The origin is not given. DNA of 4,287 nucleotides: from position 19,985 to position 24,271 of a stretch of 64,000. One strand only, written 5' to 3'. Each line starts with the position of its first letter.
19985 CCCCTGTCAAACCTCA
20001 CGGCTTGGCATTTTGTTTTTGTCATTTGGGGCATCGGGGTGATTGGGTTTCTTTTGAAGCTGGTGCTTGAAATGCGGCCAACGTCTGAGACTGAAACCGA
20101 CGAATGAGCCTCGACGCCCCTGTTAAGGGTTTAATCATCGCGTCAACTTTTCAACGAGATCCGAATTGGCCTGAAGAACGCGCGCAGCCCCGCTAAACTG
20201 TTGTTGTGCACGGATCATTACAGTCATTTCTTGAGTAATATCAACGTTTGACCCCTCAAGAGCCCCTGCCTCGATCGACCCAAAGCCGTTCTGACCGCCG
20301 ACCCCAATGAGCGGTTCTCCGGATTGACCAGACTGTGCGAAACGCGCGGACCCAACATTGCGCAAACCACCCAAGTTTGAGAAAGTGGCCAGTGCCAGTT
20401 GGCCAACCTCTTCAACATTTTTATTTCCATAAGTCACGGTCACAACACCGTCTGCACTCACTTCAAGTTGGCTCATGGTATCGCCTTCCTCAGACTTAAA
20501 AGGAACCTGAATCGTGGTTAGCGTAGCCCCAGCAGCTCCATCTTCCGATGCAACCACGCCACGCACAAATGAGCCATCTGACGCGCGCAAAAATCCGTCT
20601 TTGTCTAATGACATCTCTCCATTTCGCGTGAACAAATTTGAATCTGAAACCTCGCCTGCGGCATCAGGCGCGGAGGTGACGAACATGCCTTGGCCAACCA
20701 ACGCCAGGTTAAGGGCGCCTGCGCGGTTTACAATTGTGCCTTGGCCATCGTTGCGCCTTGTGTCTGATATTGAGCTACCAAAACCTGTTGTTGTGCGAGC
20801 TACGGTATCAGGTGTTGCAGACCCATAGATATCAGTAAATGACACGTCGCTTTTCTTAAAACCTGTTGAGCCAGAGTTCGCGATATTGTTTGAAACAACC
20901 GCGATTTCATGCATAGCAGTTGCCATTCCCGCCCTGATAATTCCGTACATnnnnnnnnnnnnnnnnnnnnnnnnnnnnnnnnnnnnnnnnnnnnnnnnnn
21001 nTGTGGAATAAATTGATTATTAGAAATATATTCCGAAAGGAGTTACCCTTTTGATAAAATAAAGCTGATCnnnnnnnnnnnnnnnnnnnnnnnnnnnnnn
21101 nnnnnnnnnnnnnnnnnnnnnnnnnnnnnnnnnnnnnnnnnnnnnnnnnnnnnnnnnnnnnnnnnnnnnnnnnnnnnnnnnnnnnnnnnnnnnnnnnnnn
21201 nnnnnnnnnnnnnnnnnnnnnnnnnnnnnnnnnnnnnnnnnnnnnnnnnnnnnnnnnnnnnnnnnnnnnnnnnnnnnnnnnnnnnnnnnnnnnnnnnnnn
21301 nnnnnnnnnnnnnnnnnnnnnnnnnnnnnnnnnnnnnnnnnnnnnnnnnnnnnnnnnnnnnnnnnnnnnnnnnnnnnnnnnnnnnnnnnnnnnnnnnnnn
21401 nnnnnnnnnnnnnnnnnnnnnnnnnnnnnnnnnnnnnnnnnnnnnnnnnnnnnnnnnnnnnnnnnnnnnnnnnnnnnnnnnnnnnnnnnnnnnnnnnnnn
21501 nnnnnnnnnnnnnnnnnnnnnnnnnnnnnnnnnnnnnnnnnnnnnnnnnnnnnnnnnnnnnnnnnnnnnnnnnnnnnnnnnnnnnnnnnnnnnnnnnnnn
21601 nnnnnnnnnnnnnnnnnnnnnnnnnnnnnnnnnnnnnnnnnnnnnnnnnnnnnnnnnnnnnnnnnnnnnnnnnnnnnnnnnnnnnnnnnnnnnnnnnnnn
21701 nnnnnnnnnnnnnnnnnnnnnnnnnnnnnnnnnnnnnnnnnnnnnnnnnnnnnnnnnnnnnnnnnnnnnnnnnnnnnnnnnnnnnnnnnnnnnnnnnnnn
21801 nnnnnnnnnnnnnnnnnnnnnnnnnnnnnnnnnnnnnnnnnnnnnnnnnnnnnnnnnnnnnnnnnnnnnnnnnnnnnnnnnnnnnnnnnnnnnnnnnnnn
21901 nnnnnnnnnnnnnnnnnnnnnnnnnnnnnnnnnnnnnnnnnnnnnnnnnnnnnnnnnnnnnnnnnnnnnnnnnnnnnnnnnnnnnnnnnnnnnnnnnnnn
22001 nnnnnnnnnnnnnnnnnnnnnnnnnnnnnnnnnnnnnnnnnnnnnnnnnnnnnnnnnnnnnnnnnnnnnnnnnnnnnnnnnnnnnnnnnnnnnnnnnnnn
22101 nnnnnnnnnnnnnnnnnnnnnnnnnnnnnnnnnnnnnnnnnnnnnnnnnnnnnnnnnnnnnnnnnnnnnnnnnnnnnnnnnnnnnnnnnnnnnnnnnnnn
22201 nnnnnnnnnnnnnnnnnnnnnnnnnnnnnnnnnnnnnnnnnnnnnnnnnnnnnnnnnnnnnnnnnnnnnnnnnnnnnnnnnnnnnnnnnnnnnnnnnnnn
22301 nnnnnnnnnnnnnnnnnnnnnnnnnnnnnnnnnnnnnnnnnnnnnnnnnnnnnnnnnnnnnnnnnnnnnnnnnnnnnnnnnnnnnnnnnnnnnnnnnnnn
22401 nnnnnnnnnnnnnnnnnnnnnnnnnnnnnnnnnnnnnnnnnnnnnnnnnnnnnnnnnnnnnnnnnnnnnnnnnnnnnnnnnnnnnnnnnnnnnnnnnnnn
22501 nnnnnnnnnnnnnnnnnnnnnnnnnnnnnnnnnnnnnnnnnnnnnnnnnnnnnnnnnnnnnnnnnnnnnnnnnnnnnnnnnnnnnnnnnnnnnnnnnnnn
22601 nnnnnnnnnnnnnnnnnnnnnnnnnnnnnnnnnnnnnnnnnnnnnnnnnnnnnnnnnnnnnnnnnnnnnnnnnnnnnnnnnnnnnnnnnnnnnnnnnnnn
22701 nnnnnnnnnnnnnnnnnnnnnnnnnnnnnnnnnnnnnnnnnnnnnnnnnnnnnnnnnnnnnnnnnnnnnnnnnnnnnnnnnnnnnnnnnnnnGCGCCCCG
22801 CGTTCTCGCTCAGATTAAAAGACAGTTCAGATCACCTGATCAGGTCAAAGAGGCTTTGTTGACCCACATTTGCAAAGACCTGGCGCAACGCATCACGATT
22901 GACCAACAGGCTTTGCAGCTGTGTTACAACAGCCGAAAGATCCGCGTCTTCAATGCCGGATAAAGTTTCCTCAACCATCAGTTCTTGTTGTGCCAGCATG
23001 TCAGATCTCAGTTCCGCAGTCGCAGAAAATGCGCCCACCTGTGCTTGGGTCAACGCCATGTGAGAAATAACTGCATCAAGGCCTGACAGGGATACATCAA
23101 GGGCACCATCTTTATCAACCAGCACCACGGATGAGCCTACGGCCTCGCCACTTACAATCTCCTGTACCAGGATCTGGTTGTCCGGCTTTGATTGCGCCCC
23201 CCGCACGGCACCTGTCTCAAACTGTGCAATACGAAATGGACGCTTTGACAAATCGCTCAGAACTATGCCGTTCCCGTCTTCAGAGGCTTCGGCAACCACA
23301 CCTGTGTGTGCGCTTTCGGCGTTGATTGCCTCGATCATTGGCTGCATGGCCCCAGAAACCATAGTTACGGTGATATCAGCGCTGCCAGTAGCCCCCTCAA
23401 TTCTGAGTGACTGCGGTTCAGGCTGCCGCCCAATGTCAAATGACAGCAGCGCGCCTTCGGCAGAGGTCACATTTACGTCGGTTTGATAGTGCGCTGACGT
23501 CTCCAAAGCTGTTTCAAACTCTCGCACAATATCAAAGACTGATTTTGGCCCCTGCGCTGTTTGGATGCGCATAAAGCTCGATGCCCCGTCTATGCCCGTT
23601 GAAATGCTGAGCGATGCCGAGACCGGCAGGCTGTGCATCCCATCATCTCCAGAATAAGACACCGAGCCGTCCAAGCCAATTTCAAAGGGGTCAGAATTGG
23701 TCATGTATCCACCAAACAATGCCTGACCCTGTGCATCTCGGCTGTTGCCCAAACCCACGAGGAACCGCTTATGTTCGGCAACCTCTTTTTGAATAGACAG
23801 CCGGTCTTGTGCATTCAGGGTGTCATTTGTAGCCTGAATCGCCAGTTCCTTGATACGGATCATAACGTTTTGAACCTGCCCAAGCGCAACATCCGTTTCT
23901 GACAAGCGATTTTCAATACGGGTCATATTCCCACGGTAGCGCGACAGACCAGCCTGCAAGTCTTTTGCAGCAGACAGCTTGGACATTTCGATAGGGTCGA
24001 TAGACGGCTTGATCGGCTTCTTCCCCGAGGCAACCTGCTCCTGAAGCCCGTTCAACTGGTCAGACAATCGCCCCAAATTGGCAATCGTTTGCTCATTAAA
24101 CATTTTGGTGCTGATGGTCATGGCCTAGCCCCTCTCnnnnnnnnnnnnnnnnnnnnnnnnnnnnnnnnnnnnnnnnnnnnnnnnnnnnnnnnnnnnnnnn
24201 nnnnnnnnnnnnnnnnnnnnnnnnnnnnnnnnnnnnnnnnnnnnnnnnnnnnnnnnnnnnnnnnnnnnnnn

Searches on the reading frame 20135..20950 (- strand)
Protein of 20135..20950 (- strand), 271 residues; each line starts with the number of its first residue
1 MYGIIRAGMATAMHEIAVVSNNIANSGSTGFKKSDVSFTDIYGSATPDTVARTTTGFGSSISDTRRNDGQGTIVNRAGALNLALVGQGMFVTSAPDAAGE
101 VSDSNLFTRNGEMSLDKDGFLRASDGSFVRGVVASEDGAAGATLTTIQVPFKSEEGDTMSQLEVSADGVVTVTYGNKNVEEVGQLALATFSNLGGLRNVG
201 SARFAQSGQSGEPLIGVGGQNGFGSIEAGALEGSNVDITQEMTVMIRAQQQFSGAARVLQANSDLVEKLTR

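Call 18: search_protein_families(library=pfam, proteins=[window:20135-20950:-], max_evalue=0.001)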
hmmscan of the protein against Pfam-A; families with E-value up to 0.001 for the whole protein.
window:20135-20950:- (271 aa): 3 families
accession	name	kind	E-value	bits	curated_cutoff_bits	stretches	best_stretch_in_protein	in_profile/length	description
PF06429.18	Flg_bbr_C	-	4e-12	45.9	23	1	228-270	2-44/46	Flagellar basal body rod FlgEFG protein C-terminal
PF22692.1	LlgE_F_G_D1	-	9e-09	35.8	27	1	83-172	1-64/64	Flagellar hook protein FlgE/F/G D1 domain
PF00460.25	Flg_bb_rod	-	0.00027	21.3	20.7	0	8-32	7-31/31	Flagella basal body rod protein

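Call 41: search_protein_families(library=ncbifam, proteins=[window:20135-20950:-], max_evalue=0.00001)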
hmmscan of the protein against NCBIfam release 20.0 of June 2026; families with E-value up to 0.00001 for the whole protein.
window:20135-20950:- (271 aa): 22 families
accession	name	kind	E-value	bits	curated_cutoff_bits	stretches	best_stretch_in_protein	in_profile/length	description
TIGR03506.1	FlgEFG_subfam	subfamily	1.5e-53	182.7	70.25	2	156-253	255-349/351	flagellar hook-basal body complex protein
NF004238.1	PRK05682.1-1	equivalog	4.7e-48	164.5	400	2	158-267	299-408/414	flagellar hook protein FlgE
NF004241.1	PRK05682.1-5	equivalog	2.3e-43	149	469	2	158-268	330-440/446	flagellar hook protein FlgE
NF004240.1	PRK05682.1-4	equivalog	1.4e-41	143.3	472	2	159-266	329-436/443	flagellar hook protein FlgE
NF004242.0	PRK05682.2-1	equivalog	1.5e-40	139.2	365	2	142-269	290-417/422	flagellar hook protein FlgE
TIGR02488.1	flgG_G_neg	equivalog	9.7e-39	133.4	252.75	1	6-268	6-254/259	flagellar basal-body rod protein FlgG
NF009278.1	PRK12636.1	equivalog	1.1e-37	130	350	1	7-267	10-256/263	flagellar basal body rod protein FlgG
TIGR02490.1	flgF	equivalog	6.3e-34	117.5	178.5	1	7-252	6-217/218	flagellar basal-body rod protein FlgF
NF005286.1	PRK06803.1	equivalog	8.9e-33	114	467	2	161-269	290-398/402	flagellar hook protein FlgE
NF004243.1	PRK05682.2-2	equivalog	1.3e-31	110.1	801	2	156-269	302-415/420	flagellar hook protein FlgE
NF040922.1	flgE_Caulobact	equivalog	1.9e-28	99.7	750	2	159-269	390-500/505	flagellar hook protein FlgE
NF009456.0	PRK12816.1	equivalog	3e-28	99.2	416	1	7-265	10-255/264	flagellar basal body rod protein FlgG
NF009279.0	PRK12637.1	equivalog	3e-26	92.1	663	2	157-267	358-467/473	flagellar hook protein FlgE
TIGR02489.1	flgE_epsilon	equivalog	8.2e-23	80.8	412.85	2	159-264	604-709/719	flagellar hook protein FlgE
NF009331.1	PRK12689.1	equivalog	1.3e-20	73.7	347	1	14-266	17-241/252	flagellar basal-body rod protein FlgF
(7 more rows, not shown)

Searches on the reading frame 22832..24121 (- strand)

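Call 6: search_protein_families(library=ncbifam, proteins=[window:22832-24121:-], max_evalue=0.01)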
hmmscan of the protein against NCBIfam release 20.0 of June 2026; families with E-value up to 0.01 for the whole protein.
window:22832-24121:- (429 aa): 22 families
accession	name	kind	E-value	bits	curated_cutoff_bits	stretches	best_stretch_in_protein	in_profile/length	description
TIGR02550.1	flagell_flgL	equivalog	8.2e-59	199.9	127.2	1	3-428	2-387/387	flagellar hook-associated protein FlgL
NF009361.0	PRK12717.1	equivalog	7.8e-38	130.3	407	2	1-185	1-185/524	flagellar hook-associated protein 3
NF005187.0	PRK06663.1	equivalog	4.8e-29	101.4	337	2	2-148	3-149/419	flagellar hook-associated protein 3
NF005980.0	PRK08073.1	equivalog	5.6e-20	71.8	291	1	1-173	1-168/287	flagellar hook-associated protein 3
NF009362.0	PRK12718.1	equivalog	1.4e-13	50.7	602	1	4-184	4-185/510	flagellar hook-associated protein FlgL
NF006265.0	PRK08412.1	equivalog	1.1e-08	33.7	749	1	3-185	3-180/827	flagellar hook-associated protein FlgL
NF009449.0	PRK12807.1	subfamily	1.2e-08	34.9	347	1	3-138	3-138/287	flagellin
NF009445.0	PRK12803.1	equivalog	3.5e-08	33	450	1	22-115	22-115/335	flagellin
NF009444.0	PRK12802.1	equivalog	1.5e-07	31.3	332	1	2-182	4-185/282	flagellin domain-containing protein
NF009448.0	PRK12806.1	equivalog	3.1e-07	29.5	531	1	78-362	80-362/475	flagellin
NF006468.0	PRK08869.1-3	subfamily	1.6e-06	27.5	436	1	18-150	20-151/378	polar flagellin E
NF011282.0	PRK14692.1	equivalog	2.3e-05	22.9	878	1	1-184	1-179/749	flagellar hook-associated protein FlgL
NF038071.1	lat_flg_LafA_2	exception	9.7e-05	21.9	365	1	77-138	79-140/284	lateral flagellin LafA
NF006489.0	PRK08913.1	equivalog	0.00014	21.5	217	0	341-407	215-281/303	flagellin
NF005294.0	PRK06819.1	subfamily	0.00029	20.5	387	1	76-116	78-118/376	FliC/FljB family flagellin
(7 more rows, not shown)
